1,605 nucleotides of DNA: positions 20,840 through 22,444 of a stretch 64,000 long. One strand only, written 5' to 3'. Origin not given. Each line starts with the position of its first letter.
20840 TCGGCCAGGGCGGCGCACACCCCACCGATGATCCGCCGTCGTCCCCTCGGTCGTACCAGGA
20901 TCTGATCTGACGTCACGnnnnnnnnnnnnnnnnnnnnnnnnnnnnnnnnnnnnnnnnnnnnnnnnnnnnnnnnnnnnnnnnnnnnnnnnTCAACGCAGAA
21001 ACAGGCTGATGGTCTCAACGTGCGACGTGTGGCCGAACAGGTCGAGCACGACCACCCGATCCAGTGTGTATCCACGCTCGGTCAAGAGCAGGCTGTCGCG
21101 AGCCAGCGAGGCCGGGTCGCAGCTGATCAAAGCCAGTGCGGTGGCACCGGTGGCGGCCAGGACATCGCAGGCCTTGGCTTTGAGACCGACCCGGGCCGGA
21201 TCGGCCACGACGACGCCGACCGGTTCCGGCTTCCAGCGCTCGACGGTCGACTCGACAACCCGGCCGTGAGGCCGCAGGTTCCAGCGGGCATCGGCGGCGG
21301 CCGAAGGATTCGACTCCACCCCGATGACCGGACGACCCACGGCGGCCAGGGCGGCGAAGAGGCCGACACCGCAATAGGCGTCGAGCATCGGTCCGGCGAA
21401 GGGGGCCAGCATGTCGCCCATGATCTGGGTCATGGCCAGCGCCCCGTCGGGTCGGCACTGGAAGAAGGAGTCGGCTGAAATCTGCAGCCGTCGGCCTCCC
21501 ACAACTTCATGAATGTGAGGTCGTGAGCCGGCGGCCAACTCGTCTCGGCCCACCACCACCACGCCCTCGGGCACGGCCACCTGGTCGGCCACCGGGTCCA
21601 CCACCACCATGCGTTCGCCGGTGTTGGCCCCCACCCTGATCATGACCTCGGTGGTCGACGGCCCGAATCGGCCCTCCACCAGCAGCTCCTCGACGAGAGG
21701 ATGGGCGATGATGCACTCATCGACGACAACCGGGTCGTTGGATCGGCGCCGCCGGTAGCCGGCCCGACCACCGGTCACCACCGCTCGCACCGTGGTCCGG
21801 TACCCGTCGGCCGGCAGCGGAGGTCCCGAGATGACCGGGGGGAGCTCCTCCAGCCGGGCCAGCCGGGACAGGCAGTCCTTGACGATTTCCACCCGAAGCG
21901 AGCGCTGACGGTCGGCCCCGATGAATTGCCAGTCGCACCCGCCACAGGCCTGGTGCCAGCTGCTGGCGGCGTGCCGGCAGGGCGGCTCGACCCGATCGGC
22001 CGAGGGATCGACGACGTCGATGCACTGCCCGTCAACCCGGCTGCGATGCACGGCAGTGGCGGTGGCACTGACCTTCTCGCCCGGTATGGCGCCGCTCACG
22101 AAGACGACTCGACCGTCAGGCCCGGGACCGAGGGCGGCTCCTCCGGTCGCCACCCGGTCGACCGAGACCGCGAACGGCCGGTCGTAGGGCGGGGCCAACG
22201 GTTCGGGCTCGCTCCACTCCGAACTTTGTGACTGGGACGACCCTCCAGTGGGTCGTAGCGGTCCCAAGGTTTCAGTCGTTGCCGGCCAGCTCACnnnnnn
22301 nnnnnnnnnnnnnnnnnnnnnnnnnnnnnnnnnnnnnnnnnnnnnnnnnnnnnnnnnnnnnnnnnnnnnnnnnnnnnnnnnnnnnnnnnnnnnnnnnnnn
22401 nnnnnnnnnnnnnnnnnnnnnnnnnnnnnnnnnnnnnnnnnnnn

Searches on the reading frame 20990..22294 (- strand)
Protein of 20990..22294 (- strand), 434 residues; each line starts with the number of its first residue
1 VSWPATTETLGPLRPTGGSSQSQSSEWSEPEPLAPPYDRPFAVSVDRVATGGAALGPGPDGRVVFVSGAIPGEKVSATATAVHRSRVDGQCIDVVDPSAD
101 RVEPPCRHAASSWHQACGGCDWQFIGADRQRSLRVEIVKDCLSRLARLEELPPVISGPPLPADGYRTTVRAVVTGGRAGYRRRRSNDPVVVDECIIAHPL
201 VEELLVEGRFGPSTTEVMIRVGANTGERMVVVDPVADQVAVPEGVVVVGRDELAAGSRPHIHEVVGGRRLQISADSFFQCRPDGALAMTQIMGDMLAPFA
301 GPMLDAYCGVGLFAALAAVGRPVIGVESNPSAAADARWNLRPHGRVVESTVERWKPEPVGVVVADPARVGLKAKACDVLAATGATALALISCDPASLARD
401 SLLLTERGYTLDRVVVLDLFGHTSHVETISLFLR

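Call 8: search_protein_families(library=pfam, proteins=[window:20990-22294:-], max_evalue=0.01)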
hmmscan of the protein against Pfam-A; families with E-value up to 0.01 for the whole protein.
window:20990-22294:- (434 aa): 1 family
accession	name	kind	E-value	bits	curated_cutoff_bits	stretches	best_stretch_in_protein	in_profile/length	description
PF05958.17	tRNA_U5-meth_tr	-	4.5e-07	29.7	23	1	361-429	286-351/357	tRNA (Uracil-5-)-methyltransferase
